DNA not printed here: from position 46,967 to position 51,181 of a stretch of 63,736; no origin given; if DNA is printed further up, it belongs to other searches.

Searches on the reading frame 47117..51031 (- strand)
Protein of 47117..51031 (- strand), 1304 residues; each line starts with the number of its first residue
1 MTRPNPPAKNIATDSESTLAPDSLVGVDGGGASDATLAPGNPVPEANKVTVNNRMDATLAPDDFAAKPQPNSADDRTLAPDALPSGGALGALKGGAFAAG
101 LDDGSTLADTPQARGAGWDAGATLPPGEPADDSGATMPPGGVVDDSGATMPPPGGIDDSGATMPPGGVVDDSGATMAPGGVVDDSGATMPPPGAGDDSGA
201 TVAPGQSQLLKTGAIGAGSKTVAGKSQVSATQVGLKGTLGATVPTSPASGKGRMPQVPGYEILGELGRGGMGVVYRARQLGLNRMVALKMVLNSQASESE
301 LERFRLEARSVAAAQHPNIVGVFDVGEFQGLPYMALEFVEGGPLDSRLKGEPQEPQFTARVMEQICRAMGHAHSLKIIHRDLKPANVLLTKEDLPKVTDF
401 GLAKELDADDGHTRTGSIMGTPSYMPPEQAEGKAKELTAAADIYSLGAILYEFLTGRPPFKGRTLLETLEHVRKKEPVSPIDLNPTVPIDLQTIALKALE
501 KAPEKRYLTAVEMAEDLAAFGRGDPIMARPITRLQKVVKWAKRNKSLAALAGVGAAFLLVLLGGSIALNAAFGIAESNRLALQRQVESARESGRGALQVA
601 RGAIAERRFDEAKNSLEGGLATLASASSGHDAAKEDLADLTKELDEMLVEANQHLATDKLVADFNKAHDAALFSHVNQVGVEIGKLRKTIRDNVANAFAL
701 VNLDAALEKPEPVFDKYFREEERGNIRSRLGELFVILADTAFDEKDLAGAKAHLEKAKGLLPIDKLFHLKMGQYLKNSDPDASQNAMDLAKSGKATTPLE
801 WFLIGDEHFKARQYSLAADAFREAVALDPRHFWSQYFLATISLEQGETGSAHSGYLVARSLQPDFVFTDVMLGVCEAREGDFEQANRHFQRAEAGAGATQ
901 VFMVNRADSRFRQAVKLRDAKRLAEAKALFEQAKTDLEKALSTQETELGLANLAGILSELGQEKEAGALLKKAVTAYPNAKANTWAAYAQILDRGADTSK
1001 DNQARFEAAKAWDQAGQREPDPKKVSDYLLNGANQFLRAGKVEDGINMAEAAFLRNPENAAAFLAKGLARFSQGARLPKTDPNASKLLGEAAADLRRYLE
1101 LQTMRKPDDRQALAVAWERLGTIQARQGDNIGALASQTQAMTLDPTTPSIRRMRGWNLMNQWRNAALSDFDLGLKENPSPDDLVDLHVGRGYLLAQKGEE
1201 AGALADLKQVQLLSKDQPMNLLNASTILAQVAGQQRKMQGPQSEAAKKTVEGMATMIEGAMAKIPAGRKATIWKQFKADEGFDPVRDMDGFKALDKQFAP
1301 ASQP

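Call 57: search_protein_families(library=pfam, proteins=[window:47117-51031:-], max_evalue=0.00001)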
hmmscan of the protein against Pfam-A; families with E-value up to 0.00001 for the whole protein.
window:47117-51031:- (1304 aa): 6 families
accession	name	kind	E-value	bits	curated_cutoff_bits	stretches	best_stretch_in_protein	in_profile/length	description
PF00069.31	Pkinase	-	5.5e-50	170.6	31.7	1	260-508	1-253/263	Protein kinase domain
PF07714.23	PK_Tyr_Ser-Thr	-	2.5e-37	129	23.1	1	263-506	4-248/258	Protein tyrosine and serine/threonine kinase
PF07719.23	TPR_2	-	4.2e-14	51.9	27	0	799-831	2-34/34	Tetratricopeptide repeat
PF13181.12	TPR_8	-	8.9e-13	47.7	25.7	0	951-979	5-33/34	Tetratricopeptide repeat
PF00515.34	TPR_1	-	2.6e-09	37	27.8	0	800-831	3-34/34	Tetratricopeptide repeat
PF13432.12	TPR_16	-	5.2e-06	27.2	32.7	0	803-849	2-48/65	Tetratricopeptide repeat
